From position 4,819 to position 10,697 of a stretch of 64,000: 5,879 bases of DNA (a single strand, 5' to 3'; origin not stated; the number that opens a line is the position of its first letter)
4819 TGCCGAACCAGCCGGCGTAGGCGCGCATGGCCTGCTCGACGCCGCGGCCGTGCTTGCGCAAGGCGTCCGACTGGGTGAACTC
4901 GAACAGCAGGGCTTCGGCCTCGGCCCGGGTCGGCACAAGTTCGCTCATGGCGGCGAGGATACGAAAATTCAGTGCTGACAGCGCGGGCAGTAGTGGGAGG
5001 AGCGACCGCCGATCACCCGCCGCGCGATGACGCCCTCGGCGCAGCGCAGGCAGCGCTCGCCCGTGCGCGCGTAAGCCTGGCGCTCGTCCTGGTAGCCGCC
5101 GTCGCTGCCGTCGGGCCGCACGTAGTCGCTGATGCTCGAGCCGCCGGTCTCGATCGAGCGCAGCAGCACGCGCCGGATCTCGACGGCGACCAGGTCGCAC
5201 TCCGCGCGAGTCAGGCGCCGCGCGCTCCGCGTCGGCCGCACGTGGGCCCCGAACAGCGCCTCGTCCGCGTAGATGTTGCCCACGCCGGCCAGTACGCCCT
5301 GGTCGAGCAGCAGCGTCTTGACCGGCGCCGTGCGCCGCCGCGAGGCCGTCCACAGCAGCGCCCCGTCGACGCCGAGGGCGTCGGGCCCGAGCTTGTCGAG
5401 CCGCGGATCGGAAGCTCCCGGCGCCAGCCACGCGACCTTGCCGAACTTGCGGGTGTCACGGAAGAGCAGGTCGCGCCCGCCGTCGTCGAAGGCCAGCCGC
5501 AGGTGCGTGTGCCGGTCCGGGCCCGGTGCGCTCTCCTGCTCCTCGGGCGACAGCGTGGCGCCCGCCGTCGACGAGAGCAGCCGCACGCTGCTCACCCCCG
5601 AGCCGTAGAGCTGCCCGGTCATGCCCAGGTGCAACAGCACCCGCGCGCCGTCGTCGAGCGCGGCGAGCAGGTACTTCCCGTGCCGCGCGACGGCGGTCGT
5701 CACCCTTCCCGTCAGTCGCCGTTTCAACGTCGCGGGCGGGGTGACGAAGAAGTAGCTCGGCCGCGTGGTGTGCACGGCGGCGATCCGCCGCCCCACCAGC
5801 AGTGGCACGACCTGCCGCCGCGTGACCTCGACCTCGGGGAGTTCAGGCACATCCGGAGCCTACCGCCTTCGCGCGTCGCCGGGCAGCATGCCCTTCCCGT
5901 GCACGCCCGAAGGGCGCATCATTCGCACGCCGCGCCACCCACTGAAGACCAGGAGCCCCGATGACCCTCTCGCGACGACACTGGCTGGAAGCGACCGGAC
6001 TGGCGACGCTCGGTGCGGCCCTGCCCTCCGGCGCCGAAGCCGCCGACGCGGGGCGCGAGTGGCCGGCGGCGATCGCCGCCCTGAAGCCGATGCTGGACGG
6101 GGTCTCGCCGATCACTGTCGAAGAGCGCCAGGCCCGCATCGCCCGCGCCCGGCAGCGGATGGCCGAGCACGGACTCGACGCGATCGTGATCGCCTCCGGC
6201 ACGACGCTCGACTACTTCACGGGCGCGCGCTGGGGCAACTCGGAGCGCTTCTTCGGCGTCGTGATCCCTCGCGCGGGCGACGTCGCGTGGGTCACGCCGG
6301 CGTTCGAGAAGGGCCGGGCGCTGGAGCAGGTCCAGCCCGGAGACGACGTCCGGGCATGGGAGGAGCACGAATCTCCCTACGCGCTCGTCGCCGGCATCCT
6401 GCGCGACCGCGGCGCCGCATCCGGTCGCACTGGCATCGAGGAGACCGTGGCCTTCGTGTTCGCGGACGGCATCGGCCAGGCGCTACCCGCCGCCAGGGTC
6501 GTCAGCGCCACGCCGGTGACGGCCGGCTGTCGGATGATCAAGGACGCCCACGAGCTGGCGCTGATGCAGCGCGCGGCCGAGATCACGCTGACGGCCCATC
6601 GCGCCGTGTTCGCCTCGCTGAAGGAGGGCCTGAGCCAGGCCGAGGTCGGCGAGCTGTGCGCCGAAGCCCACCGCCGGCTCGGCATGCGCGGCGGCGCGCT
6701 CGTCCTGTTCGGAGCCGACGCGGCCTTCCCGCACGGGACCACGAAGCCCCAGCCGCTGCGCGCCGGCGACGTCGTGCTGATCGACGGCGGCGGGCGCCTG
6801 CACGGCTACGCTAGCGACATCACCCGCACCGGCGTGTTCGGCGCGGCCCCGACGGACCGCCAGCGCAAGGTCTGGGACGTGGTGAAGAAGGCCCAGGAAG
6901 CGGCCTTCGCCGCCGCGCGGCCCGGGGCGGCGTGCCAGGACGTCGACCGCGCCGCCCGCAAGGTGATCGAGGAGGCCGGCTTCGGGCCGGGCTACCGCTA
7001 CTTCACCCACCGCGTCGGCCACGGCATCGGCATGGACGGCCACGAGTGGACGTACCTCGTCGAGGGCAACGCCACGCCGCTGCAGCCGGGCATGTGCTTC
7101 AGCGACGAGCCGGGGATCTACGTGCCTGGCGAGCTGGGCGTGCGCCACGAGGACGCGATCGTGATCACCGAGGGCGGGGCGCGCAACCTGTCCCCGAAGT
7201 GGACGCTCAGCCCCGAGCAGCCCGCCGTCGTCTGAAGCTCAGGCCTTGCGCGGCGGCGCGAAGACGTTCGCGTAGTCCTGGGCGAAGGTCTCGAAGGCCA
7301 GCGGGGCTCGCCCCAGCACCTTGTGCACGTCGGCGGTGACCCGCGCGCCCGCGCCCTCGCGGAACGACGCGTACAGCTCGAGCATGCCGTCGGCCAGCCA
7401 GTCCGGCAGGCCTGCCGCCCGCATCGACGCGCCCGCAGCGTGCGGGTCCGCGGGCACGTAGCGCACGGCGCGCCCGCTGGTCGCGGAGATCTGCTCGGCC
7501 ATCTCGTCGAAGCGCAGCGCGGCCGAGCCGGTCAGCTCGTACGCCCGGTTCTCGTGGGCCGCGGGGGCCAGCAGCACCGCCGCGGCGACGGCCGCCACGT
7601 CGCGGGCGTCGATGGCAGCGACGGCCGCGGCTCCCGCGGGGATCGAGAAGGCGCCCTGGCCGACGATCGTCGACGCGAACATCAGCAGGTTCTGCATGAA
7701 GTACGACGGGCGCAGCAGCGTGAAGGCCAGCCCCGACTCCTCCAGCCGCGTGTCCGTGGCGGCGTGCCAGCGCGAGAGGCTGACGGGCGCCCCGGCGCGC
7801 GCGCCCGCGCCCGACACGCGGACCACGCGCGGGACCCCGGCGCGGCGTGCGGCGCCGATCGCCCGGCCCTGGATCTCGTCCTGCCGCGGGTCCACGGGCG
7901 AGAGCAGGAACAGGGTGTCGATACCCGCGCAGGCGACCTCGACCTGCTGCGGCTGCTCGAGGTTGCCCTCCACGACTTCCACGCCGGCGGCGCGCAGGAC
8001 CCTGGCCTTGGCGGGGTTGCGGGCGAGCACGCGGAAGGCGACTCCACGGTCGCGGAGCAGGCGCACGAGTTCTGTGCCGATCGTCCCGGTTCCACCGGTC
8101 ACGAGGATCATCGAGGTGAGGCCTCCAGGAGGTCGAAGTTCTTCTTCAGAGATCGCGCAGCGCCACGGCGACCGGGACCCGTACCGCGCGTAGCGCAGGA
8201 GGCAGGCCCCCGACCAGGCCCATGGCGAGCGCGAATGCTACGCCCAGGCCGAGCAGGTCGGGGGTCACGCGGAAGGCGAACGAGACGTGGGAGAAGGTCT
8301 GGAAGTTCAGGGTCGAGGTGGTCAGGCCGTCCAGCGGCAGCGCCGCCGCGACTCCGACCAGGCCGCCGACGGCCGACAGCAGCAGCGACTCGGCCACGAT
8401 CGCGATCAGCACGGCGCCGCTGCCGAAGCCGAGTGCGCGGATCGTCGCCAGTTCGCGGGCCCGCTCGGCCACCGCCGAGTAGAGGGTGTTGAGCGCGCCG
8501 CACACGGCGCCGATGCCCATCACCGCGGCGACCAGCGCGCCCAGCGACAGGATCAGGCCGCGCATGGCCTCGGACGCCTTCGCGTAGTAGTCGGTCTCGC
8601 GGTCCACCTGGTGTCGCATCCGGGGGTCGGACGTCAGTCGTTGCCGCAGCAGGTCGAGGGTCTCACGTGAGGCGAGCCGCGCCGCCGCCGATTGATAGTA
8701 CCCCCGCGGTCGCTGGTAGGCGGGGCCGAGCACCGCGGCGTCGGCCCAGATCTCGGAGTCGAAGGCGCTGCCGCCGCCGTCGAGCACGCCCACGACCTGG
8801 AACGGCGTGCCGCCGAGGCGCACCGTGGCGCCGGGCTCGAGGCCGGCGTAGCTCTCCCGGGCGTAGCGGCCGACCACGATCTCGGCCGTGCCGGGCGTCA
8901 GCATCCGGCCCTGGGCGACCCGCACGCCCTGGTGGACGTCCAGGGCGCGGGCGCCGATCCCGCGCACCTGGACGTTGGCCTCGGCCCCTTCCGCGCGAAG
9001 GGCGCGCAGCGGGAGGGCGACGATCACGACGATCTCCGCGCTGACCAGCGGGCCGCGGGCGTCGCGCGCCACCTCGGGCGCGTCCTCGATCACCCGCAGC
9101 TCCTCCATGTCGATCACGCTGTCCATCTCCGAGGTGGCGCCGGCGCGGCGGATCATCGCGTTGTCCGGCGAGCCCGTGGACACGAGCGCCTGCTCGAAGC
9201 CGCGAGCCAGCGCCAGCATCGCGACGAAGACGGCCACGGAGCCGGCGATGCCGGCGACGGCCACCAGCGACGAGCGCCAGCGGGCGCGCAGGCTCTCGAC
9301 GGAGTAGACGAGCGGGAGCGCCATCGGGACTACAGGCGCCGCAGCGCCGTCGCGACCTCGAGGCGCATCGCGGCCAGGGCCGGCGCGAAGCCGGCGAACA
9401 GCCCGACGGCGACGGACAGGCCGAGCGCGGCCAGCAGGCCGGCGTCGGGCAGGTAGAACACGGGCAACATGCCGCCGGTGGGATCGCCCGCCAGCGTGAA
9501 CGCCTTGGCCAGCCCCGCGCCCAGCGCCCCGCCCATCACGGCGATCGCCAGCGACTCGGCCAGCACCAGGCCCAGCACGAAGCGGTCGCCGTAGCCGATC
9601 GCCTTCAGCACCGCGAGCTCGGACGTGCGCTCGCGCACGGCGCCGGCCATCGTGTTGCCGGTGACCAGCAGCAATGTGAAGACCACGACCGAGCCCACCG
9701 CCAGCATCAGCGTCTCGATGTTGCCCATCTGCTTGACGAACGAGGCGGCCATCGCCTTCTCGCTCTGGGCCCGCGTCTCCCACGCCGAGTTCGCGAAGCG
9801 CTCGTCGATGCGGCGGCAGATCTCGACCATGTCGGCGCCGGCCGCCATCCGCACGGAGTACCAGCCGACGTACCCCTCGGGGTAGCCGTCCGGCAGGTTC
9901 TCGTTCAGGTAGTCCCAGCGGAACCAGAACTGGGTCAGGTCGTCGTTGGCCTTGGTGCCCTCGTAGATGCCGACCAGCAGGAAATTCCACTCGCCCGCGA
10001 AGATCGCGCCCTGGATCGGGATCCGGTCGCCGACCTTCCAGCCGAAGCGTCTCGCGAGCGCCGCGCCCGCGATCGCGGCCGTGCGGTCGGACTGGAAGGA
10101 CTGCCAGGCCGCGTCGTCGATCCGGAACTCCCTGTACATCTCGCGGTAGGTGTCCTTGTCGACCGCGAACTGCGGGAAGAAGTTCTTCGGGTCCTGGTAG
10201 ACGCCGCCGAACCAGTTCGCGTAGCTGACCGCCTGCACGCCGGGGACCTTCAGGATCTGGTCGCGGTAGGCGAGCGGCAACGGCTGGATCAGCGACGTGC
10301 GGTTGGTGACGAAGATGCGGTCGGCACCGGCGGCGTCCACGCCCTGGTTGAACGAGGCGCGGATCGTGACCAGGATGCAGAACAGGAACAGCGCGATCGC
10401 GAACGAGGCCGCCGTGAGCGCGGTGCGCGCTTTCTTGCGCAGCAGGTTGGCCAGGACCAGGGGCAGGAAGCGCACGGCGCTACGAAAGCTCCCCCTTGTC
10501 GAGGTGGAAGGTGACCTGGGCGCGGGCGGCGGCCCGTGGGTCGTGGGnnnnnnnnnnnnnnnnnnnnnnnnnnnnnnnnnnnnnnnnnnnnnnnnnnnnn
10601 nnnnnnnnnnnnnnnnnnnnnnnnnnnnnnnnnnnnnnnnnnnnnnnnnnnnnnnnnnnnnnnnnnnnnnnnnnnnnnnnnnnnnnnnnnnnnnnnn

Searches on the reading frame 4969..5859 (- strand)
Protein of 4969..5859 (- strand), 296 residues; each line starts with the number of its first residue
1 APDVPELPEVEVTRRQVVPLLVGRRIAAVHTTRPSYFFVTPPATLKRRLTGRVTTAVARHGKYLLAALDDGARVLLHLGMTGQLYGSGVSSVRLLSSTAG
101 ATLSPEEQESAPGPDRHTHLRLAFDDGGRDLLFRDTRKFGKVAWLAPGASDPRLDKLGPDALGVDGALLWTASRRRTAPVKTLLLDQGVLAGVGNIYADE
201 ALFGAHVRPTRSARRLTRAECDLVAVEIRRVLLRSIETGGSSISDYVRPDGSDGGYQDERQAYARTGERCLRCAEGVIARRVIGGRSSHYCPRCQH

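Call 53: search_protein_families(library=pfam, proteins=[window:4969-5859:-], max_evalue=0.00001)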
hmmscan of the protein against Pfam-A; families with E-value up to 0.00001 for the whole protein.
window:4969-5859:- (296 aa): 2 families
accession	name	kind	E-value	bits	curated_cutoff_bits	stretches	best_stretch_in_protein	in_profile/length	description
PF01149.29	Fapy_DNA_glyco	-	1.7e-31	109.7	25.5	1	5-142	2-117/117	Formamidopyrimidine-DNA glycosylase N-terminal domain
PF06831.19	H2TH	-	3.5e-23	81.9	34.7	1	158-245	2-91/93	Formamidopyrimidine-DNA glycosylase H2TH domain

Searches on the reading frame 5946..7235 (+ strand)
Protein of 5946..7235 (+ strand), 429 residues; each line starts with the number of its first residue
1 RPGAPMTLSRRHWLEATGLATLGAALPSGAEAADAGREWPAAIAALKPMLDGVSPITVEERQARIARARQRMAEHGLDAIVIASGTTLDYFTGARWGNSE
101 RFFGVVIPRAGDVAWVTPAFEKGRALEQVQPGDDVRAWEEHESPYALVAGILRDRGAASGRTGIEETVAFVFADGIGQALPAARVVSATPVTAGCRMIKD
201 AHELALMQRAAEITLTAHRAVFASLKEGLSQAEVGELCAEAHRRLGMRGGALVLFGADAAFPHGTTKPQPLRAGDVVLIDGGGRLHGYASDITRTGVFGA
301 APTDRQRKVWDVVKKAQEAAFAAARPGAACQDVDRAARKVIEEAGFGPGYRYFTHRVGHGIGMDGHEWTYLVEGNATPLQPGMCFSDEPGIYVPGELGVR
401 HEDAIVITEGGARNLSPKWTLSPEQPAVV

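Call 53: search_protein_families(library=pfam, proteins=[window:5946-7235:+], max_evalue=0.00001)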
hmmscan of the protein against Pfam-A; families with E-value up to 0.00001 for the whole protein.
window:5946-7235:+ (429 aa): 2 families
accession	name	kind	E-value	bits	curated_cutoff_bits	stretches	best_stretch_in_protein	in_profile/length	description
PF00557.29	Peptidase_M24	-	6e-61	206.3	23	1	206-409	2-208/208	Metallopeptidase family M24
PF01321.24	Creatinase_N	-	6.8e-23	82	22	1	64-198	1-128/128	Creatinase/Prolidase N-terminal domain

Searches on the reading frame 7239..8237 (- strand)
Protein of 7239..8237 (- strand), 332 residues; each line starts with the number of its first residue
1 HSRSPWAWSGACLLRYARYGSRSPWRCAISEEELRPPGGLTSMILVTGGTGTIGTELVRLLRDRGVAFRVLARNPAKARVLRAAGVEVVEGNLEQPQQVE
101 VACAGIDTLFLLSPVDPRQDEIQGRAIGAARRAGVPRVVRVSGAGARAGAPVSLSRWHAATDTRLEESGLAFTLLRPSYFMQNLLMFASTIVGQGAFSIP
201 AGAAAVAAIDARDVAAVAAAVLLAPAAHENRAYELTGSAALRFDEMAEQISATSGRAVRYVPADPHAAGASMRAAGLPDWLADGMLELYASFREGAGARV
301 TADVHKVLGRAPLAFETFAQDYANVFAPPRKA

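Call 53: search_protein_families(library=pfam, proteins=[window:7239-8237:-], max_evalue=0.00001)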
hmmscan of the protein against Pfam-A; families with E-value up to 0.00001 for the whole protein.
window:7239-8237:- (332 aa): 3 families
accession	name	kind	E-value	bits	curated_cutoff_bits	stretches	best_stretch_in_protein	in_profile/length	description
PF13460.12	NAD_binding_10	-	3.7e-24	86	27.2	1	48-224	1-183/184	NAD(P)H-binding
PF05368.20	NmrA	-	1.4e-22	81.1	27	1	41-264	2-244/298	NmrA-like family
PF01370.27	Epimerase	-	2.6e-08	34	20.9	1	44-112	1-71/240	NAD dependent epimerase/dehydratase family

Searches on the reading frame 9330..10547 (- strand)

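Call 53: search_protein_families(library=pfam, proteins=[window:9330-10547:-], max_evalue=0.00001)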
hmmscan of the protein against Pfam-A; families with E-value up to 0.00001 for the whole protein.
window:9330-10547:- (405 aa): 2 families
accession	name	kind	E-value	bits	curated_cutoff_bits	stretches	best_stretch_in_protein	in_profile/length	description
PF02687.27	FtsX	-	2.3e-12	47.5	25.5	1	284-397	3-119/120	FtsX-like permease C-terminal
PF12704.14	MacB_PCD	-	5.6e-08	33.8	27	1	42-247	1-204/207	MacB-like periplasmic core domain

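Call 67: search_protein_families(library=ncbifam, proteins=[window:9330-10547:-], max_evalue=0.00001)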
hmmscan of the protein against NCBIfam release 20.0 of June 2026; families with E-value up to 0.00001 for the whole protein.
window:9330-10547:- (405 aa): 5 families
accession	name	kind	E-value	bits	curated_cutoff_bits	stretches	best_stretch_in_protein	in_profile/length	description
TIGR03434.1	ADOP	subfamily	3.6e-11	41.9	622.3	1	235-403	229-400/803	ADOP family duplicated permease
TIGR01185.1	devC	equivalog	6.8e-09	35.2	290.35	1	266-383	255-361/380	ABC transporter permease DevC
TIGR00439.2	FtsX_Gneg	equivalog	4.4e-08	32.7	255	1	271-366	160-255/292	permease-like cell division protein FtsX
NF007826.0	PRK10535.1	equivalog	7.7e-06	24.4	966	0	281-404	527-647/648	macrolide ABC transporter ATP-binding protein/permease MacB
TIGR02212.1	lolCE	equivalog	9.7e-06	24.7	362.45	0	95-177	79-164/411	lipoprotein-releasing ABC transporter permease subunit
